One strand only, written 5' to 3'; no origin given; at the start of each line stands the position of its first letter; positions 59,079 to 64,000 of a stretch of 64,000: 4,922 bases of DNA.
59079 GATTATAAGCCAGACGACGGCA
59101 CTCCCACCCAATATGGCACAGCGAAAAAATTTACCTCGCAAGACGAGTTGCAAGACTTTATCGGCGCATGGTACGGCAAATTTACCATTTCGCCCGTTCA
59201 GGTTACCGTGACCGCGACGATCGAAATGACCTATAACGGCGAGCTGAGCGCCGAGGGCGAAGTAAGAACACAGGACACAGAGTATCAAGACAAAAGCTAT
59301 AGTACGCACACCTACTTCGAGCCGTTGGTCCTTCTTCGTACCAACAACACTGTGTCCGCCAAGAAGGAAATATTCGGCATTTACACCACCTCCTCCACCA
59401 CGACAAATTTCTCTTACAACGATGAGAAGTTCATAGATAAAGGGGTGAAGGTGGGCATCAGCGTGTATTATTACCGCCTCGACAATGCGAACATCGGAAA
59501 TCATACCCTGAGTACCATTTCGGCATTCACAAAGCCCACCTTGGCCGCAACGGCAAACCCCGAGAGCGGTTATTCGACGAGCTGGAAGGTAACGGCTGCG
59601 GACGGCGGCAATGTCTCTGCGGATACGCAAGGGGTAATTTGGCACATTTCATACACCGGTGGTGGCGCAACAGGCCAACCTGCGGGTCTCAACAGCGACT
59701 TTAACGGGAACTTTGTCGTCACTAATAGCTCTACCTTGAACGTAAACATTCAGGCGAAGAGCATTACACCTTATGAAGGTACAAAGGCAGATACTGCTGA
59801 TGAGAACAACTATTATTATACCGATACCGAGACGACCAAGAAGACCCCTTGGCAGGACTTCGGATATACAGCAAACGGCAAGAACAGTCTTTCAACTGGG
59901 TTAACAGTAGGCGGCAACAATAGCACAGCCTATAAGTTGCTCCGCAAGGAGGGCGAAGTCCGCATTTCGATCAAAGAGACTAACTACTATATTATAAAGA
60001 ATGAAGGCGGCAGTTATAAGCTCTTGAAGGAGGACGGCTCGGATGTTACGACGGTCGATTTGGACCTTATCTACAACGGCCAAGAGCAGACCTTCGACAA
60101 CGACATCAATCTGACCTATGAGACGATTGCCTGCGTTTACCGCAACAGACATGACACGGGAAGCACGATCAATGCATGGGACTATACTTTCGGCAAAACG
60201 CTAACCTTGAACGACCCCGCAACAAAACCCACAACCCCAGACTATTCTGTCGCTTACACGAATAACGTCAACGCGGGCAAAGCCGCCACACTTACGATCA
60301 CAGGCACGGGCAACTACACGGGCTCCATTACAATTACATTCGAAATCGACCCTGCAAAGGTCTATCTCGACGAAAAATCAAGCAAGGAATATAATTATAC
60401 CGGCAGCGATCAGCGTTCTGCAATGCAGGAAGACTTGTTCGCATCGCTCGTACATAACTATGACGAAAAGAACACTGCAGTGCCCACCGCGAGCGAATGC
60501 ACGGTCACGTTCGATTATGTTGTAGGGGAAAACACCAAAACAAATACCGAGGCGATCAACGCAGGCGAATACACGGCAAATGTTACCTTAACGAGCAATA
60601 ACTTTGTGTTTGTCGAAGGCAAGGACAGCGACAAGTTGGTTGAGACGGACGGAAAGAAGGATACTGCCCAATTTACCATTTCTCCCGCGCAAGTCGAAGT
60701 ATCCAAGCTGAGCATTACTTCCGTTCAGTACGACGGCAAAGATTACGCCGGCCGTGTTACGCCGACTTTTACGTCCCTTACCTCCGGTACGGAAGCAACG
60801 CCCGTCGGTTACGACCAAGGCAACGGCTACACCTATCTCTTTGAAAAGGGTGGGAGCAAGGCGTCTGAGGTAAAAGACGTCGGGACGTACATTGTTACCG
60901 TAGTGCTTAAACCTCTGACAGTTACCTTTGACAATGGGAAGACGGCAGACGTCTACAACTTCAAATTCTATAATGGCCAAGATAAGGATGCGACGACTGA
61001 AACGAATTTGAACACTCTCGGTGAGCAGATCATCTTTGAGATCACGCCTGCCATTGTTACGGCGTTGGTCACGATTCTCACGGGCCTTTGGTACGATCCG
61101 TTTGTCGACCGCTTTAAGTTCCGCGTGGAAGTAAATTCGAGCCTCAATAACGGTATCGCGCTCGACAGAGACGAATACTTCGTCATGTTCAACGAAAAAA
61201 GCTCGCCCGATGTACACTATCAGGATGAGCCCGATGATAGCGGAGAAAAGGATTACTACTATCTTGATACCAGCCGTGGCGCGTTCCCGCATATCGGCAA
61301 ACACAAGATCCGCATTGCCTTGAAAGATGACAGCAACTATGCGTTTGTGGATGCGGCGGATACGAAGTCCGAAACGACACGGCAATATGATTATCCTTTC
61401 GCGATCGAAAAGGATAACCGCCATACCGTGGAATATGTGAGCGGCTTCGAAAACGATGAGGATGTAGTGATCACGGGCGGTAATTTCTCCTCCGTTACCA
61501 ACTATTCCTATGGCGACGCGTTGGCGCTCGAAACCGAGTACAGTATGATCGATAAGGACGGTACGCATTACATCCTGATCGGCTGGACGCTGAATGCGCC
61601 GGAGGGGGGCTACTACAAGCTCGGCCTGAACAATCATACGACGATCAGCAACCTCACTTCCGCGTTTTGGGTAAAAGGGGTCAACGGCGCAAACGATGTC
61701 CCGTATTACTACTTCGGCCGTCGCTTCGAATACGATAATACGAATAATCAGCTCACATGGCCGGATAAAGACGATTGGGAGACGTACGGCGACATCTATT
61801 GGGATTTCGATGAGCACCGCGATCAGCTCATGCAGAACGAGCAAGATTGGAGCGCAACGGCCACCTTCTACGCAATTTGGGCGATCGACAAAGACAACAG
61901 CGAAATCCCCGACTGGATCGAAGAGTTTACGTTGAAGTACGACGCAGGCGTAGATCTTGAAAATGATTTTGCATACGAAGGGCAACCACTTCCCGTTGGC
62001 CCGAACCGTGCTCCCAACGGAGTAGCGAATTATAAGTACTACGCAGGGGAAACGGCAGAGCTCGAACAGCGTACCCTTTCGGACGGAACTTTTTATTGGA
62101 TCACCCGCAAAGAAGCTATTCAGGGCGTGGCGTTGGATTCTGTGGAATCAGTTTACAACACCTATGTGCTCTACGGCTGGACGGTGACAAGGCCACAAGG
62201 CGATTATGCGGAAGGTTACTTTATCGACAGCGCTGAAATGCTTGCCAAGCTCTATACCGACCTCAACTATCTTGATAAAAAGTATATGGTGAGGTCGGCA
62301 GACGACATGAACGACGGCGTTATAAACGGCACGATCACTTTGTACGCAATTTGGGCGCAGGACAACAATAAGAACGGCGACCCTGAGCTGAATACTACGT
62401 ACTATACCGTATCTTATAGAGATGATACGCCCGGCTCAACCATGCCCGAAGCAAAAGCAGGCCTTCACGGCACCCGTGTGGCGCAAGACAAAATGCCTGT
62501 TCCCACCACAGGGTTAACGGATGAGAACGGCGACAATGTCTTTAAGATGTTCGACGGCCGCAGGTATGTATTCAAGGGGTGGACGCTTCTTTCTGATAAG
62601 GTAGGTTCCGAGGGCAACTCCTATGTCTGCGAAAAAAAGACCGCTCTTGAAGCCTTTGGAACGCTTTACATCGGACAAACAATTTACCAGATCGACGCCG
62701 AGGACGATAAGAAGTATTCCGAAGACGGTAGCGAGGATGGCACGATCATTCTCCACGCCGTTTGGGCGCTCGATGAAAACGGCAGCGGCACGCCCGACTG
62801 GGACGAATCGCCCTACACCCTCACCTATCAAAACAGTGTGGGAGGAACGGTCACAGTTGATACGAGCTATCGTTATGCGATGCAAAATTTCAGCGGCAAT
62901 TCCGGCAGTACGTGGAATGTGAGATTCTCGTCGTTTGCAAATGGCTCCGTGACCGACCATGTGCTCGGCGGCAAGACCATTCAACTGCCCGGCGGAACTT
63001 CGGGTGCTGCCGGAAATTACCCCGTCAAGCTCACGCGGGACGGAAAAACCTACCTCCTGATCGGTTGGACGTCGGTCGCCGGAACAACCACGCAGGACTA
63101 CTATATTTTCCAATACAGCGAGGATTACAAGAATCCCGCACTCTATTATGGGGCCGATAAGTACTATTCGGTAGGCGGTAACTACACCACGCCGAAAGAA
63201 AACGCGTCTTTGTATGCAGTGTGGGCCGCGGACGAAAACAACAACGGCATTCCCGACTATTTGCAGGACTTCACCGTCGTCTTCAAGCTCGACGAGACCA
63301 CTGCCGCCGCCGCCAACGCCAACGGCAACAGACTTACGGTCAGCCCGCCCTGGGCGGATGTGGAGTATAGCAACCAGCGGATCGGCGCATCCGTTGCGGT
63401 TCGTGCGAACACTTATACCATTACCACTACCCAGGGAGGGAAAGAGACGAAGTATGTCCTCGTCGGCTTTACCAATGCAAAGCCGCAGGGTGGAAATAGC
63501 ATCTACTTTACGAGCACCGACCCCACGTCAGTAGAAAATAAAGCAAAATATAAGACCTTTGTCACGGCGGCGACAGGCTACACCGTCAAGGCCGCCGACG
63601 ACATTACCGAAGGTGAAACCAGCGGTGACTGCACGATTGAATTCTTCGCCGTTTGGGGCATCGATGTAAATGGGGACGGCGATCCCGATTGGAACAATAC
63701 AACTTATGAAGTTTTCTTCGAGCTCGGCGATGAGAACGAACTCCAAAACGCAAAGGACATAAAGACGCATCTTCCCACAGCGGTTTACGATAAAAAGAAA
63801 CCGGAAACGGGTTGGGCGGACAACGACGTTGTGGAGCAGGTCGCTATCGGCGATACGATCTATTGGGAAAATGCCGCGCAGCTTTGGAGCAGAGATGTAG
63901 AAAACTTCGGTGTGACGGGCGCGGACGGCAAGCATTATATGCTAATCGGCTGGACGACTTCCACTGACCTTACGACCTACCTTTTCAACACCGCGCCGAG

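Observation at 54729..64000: Giant (>3,090-codon) open reading frame missing from the supplied ORF track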

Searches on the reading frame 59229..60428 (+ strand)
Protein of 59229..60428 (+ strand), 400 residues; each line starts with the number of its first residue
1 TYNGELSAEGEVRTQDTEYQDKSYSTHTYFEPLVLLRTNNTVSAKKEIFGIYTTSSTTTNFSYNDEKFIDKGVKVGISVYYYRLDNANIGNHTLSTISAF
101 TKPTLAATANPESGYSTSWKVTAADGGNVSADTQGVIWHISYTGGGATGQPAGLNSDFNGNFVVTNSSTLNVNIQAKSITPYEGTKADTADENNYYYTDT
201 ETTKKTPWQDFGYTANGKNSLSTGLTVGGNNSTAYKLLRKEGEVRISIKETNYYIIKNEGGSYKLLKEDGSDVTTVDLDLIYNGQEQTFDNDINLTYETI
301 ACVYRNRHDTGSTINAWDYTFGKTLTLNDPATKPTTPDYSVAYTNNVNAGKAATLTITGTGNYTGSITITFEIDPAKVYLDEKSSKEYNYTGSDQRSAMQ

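Call 6: search_protein_families(library=pfam, proteins=[window:59229-60428:+], max_evalue=10)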
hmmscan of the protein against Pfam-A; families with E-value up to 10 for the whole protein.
window:59229-60428:+ (400 aa): 1 family
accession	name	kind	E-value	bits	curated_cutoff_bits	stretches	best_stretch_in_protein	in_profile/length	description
PF10604.15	Polyketide_cyc2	-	0.23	12.2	27.4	1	110-149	82-115/142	Polyketide cyclase / dehydrase and lipid transport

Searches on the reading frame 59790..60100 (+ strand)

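Call 58: search_protein_families(library=pfam, proteins=[window:59790-60100:+], max_evalue=10)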
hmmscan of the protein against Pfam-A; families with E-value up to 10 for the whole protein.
window:59790-60100:+ (103 aa): 1 family
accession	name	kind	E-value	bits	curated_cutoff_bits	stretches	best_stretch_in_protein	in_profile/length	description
PF18994.6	Prophage_tailD1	-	0.083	13.5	23.6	1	26-75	24-71/84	Prophage endopeptidase tail N-terminal domain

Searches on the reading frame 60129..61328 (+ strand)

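Call 6: search_protein_families(library=pfam, proteins=[window:60129-61328:+], max_evalue=10)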
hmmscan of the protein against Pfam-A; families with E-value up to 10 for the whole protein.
window:60129-61328:+ (400 aa): 2 families
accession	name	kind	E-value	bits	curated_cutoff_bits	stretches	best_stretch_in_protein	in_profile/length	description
PF23616.1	Ig_GEX2_N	-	0.00083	19.9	27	1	170-221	33-84/105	GEX2 N-terminal Ig-like domain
PF06791.18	TMP_2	-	0.15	12.1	30.2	1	208-300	22-110/208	Prophage tail length tape measure protein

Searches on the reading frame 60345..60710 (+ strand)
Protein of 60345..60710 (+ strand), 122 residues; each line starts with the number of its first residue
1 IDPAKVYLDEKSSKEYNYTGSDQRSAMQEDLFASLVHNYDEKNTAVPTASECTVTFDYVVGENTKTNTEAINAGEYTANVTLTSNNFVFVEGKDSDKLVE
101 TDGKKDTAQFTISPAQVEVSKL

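Call 58: search_protein_families(library=pfam, proteins=[window:60345-60710:+], max_evalue=10)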
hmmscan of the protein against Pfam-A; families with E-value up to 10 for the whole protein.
window:60345-60710:+ (122 aa): 3 families
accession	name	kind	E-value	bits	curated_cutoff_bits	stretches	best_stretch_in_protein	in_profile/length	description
PF03054.22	tRNA_Me_trans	-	0.056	13.5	20.6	1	22-97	71-148/202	tRNA methyl transferase HUP domain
PF13311.11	DUF4080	-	0.075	13.6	22.9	1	14-88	68-141/188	Protein of unknown function (DUF4080)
PF18887.5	MBG_3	-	0.096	13.2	25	1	35-98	8-66/72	MBG domain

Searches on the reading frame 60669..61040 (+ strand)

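Call 58: search_protein_families(library=pfam, proteins=[window:60669-61040:+], max_evalue=10)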
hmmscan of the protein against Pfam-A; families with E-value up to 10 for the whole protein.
window:60669-61040:+ (124 aa): 1 family
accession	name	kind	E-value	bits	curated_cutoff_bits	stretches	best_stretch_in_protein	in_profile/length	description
PF06791.18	TMP_2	-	0.062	13.4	30.2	1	22-120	16-110/208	Prophage tail length tape measure protein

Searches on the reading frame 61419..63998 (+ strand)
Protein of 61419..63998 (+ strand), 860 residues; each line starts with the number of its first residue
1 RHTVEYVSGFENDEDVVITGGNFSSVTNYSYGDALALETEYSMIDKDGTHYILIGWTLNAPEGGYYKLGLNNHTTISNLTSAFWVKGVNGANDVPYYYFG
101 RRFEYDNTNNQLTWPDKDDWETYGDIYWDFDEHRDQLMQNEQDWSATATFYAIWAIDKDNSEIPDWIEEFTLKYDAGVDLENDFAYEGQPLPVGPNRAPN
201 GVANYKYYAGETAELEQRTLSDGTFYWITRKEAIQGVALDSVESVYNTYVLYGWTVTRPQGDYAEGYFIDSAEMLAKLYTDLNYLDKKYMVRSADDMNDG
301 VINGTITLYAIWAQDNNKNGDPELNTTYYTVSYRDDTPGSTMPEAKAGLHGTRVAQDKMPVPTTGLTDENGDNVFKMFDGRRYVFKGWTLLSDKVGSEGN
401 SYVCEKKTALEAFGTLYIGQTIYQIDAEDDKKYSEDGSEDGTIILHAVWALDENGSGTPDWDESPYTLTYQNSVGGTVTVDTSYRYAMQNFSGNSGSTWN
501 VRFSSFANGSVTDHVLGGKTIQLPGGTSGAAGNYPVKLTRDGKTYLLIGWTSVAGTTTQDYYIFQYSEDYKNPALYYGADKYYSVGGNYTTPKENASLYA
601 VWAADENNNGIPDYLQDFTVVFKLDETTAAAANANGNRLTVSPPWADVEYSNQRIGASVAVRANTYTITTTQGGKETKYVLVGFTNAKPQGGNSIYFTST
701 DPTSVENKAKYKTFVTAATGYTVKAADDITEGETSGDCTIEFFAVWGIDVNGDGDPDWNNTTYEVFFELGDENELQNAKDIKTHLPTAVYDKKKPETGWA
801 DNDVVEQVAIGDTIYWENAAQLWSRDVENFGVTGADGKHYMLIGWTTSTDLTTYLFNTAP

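Call 26: find_homologous_proteins(query=window:61419-63998:+, max_evalue=0.001)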
Query window:61419-63998:+: 8000 candidates shared short words with the query, none scored E <= 0.001.

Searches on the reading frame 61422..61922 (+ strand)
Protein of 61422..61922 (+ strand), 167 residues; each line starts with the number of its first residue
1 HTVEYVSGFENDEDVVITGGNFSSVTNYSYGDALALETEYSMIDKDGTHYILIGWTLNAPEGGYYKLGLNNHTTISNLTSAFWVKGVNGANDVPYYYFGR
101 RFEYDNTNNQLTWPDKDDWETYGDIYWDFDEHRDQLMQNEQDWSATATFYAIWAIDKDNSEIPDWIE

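Call 48: find_homologous_proteins(query=A1, max_evalue=0.01)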
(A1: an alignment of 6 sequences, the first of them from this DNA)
Query A1 (6 sequences): 1162 candidates shared short words with the query, none scored E <= 0.01.

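Call 49: search_solved_structures(query=A1, max_evalue=10)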
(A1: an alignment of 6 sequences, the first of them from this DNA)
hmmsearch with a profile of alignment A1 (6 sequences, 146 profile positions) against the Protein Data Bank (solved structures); distinct sequences matched with E-value up to 10: 0.

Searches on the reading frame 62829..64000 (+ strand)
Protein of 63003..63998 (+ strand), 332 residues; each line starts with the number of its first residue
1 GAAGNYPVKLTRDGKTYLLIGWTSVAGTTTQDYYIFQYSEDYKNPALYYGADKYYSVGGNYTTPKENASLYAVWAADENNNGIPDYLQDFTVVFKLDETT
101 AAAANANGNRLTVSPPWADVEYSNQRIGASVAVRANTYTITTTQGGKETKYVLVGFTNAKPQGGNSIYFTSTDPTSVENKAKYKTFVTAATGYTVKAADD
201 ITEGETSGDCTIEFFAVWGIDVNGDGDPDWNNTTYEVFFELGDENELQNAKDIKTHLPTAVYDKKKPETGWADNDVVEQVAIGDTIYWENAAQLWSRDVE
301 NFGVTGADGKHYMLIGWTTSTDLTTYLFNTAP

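Call 6: search_protein_families(library=pfam, proteins=[window:62829-64000:+], max_evalue=10)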
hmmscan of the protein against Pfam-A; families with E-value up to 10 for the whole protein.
window:62829-64000:+ (390 aa): 3 families
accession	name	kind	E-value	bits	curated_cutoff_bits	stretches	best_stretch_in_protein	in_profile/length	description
PF16405.10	DUF5013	-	0.0027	18.3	28.5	1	161-206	41-86/149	Domain of unknown function (DUF5013)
PF18446.7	DUF5611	-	0.13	13.4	25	1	206-255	53-95/102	Domain of unknown function (DUF5611)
PF13517.12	FG-GAP_3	-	0.22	12.6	26.9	1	100-145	15-60/61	FG-GAP-like repeat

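Call 18: find_related_loci(query=window:63003-63998:+, collection=genome_contigs, flank=10000)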
Query window:63003-63998:+ (332 aa) in genome_contigs; peptide patterns used: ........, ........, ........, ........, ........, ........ (x = any residue, [..] = any of these).
29 stretches matched a pattern; 1 encode a relative of the query (tblastn E <= 1e-3); 1 distinct loci.
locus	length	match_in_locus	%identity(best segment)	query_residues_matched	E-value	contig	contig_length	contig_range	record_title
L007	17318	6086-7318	24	17-241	5e-5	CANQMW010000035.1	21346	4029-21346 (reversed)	MAG: uncultured Oscillospiraceae bacterium isolate Lapin-012__bin81 genome assembly, contig: Lapin-012__NODE_3407_length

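Call 65: find_related_loci(query=window:63003-63998:+, collection=metagenome_contigs, flank=10000)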
Query window:63003-63998:+ (332 aa) in metagenome_contigs; peptide patterns used: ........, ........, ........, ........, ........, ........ (x = any residue, [..] = any of these).
47 stretches matched a pattern, but none encodes a relative of the query by tblastn (E <= 1e-3).

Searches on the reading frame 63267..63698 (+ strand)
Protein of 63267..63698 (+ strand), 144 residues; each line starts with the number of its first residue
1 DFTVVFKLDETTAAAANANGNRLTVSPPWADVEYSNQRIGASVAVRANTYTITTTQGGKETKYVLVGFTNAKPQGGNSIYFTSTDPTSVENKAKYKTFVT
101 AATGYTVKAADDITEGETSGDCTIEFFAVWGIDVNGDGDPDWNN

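Call 61: predict_structure(alignment_id=A4)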
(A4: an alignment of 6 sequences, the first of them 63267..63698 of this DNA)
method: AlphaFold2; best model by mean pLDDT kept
length: 144 residues; sequences in the alignment: 6
mean_pLDDT: 52.6   pTM: 0.49
mean pLDDT of the five models: 52.6, 52.5, 50.9, 48.1, 47.5
residues with pLDDT >= 90: 0; 70-90: 27; 50-70: 62; < 50: 55
segments of 3 or more residues with pLDDT < 50: 74-122
pLDDT, mean of each block of 10 residues (from residue 1): 51 53 53 54 56 72 72 44 32 36 32 42 60 76 63
secondary structure, 60 per line:
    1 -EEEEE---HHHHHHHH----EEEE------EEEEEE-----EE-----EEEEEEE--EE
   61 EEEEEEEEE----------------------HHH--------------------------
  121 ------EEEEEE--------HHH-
elements in order: E2-6 H10-17 E22-25 E32-37 E50-56 E59-69 E127-132

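Call 64: fold_search(model_id=the predicted structure, library=pdb)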
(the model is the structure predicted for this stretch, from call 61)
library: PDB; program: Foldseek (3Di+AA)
matches with E <= 10: 17; with E <= 0.001: 0
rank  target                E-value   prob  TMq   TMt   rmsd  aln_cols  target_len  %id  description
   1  1ef7_A                3.7e+00  0.02  0.14  0.10  11.8       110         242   14  CRYSTAL STRUCTURE OF HUMAN CATHEPSIN X (released 2000-03-15)
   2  4dov_C                5.2e+00  0.01  0.11  0.11  11.1        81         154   10  Structure of free mouse ORC1 BAH domain (released 2012-03-07)
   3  2lnw_MODEL_1_A        5.8e+00  0.08  0.18  0.23   8.1        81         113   11  Identification and structural basis for a novel interaction between Vav2 and Arap3 (released 2012-11-21)
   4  7tkj_H                6.1e+00  0.05  0.16  0.19   9.6        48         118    6  Yeast ATP synthase State 2catalytic(d) with 10 mM ATP backbone model (released 2022-05-11)
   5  2wpd_H                6.8e+00  0.04  0.15  0.16   9.0        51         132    8  The Mg.ADP inhibited state of the yeast F1c10 ATP synthase (released 2010-07-07)
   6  8zqs_A                7.2e+00  0.02  0.17  0.05  17.1        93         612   15  Cryo-EM structure of Cas12X with crRNA and Target DNA, Conformation 1 (released 2025-06-11)
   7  4dov_A                7.2e+00  0.00  0.10  0.09  13.2        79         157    9  Structure of free mouse ORC1 BAH domain (released 2012-03-07)
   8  5z4g_A                7.6e+00  0.01  0.11  0.11  14.1        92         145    8  Crystal structure of secretory abundant heat soluble protein 4 from Ramazzottius varieornatus (released 2018-04-11)
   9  7d6p                  8.5e+00  0.06  0.28  0.21   7.6        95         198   10  X-ray structure of the intermolecular complex of Clostridium perfringens sortase C with the C-terminal cell wall sorting (released 2021-06-02)
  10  6xrr_H                8.5e+00  0.04  0.22  0.22   8.5        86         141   12  Structure of SciW bound to the Rhs1 Transmembrane Domain from Salmonella typhimurium (released 2020-12-30)
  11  7cga_A                8.5e+00  0.01  0.13  0.07  13.1        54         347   17  Crystal structure of human unphosphorylated p38gamma (released 2021-06-30)
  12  3rsw_A                9.0e+00  0.01  0.12  0.12  11.8        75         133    9  Crystal Structure of Heart Fatty Acid Binding Protein (FABP3) (released 2012-05-16)
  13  1q3w_A                9.0e+00  0.01  0.12  0.06  14.9        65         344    9  GSK-3 Beta complexed with Alsterpaullone (released 2003-10-21)
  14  4ptc_B                9.0e+00  0.01  0.12  0.06  14.2        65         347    9  Structure of a carboxamide compound (3) (2-{2-[(CYCLOPROPYLCARBONYL)AMINO]PYRIDIN-4-YL}-4-OXO-4H-1LAMBDA~4~,3-THIAZOLE (released 2015-04-08)
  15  5hkk_H                9.5e+00  0.03  0.15  0.16   9.3        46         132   15  Caldalaklibacillus thermarum F1-ATPase (wild type) (released 2016-09-21)
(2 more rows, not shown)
